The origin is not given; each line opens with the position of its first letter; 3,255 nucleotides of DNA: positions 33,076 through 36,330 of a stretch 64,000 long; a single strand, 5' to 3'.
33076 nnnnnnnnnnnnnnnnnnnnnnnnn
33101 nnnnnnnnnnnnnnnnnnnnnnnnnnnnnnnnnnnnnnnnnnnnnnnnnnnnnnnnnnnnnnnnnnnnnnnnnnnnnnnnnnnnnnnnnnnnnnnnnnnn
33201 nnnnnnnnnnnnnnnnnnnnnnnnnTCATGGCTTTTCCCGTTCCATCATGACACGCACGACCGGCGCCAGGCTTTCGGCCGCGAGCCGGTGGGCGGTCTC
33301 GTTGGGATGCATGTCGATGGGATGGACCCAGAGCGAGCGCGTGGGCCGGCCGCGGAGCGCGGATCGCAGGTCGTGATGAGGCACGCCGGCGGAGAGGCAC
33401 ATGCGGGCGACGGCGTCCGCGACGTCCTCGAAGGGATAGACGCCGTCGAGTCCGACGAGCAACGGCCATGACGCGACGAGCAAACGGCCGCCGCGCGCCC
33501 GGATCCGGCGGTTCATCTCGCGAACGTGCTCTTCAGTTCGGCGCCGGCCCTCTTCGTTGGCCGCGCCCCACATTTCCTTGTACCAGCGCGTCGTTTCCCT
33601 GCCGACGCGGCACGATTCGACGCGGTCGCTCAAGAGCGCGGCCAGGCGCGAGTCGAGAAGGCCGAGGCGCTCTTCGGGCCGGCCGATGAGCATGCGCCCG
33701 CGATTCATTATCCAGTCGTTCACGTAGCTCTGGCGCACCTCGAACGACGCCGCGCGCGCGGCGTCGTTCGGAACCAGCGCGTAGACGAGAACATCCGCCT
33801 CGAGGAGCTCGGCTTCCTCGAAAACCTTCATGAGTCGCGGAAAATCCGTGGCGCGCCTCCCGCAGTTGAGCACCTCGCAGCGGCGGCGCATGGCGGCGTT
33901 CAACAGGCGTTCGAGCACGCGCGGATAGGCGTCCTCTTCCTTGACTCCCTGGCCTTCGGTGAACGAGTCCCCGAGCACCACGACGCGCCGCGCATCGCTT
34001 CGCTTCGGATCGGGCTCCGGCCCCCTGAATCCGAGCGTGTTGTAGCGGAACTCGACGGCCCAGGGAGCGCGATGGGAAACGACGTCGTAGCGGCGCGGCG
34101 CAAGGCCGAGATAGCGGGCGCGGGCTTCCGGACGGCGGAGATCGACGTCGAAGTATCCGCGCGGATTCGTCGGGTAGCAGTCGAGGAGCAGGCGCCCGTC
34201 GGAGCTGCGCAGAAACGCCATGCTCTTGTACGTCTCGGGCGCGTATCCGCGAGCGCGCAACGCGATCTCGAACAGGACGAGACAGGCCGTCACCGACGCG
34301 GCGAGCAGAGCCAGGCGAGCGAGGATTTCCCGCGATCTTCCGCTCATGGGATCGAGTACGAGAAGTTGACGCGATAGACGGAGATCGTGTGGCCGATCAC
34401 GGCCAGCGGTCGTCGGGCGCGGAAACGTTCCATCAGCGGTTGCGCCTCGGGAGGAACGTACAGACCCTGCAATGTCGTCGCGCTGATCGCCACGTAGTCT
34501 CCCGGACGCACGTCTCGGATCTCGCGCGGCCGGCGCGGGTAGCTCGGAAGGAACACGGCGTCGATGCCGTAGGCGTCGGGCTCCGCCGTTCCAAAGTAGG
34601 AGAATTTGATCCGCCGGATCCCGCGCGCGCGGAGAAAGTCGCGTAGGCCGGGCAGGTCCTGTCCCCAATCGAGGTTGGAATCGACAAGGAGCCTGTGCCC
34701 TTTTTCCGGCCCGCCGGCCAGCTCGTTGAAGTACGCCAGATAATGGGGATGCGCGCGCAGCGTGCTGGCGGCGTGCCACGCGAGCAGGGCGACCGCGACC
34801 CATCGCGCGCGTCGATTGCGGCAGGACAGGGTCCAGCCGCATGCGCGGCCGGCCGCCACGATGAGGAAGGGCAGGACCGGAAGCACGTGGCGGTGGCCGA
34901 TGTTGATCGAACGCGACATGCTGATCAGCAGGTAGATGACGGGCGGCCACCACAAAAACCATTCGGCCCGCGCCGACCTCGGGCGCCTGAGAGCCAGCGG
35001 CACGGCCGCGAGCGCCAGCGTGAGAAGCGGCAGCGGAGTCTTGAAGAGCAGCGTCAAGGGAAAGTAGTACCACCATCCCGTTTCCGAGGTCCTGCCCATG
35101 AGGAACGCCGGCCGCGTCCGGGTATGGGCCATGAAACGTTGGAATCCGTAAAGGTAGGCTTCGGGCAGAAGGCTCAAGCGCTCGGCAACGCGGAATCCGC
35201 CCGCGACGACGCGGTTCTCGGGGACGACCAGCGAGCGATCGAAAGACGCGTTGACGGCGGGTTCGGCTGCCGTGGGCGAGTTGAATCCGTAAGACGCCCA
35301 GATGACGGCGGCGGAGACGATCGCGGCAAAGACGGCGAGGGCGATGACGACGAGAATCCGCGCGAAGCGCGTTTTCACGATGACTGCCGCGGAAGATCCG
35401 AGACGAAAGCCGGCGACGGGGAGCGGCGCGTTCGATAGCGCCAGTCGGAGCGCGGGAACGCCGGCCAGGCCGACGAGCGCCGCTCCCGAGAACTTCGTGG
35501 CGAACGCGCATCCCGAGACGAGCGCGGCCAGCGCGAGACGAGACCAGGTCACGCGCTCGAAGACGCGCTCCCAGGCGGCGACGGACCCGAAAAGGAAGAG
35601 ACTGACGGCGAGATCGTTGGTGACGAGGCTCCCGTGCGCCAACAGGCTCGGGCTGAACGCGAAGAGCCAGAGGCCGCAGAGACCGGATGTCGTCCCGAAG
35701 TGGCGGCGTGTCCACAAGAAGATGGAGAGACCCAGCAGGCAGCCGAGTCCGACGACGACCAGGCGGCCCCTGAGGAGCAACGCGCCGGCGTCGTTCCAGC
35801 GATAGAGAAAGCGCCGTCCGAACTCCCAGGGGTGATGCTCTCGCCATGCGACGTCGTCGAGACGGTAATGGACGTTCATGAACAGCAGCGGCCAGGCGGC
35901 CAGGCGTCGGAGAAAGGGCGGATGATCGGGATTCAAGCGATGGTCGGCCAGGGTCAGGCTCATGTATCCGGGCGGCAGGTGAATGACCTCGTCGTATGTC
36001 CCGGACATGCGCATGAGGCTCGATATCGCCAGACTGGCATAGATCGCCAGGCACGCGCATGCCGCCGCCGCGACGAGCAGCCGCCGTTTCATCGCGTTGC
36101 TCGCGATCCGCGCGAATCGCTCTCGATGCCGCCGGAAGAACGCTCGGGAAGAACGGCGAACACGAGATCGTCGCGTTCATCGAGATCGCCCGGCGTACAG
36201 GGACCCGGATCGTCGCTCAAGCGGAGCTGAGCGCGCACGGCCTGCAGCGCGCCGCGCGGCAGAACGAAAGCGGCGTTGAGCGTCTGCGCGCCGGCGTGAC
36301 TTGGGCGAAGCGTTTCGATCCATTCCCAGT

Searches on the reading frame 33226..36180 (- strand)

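Call 7: search_protein_families(library=pfam, proteins=[window:33226-36180:-], max_evalue=0.001)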
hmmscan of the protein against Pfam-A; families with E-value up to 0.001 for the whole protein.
window:33226-36180:- (984 aa): 1 family
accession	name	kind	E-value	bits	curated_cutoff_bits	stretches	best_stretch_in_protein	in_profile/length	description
PF13472.12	Lipase_GDSL_2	-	3.1e-13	51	32.9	1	735-966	1-178/178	GDSL-like Lipase/Acylhydrolase family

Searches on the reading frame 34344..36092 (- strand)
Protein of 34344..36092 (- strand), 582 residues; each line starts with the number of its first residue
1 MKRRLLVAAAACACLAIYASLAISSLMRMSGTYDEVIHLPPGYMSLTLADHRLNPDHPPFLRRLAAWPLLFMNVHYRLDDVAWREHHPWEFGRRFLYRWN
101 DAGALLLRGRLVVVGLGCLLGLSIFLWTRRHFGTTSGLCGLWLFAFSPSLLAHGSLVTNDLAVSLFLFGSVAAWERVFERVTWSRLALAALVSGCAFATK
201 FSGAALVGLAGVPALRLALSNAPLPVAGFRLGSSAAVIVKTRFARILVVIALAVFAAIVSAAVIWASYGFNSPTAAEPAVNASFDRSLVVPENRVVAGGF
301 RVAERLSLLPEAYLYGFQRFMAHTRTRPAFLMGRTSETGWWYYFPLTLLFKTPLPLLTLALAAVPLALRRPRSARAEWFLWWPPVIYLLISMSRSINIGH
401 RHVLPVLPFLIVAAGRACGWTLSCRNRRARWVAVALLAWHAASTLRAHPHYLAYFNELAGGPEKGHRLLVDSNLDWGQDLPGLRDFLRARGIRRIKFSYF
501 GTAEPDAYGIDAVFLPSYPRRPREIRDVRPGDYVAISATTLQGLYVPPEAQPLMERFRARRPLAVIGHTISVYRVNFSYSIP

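Call 7: search_protein_families(library=pfam, proteins=[window:34344-36092:-], max_evalue=0.001)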
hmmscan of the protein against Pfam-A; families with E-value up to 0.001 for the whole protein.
window:34344-36092:- (582 aa): 1 family
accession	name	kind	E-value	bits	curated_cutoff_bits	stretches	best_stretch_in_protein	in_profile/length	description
PF13231.12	PMT_2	-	4.9e-05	24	26.1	1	110-207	25-122/160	Dolichyl-phosphate-mannose-protein mannosyltransferase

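Call 55: search_protein_families(library=ncbifam, proteins=[window:34344-36092:-], max_evalue=0.001)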
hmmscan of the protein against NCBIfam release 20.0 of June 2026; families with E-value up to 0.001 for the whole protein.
window:34344-36092:- (582 aa): 0 families
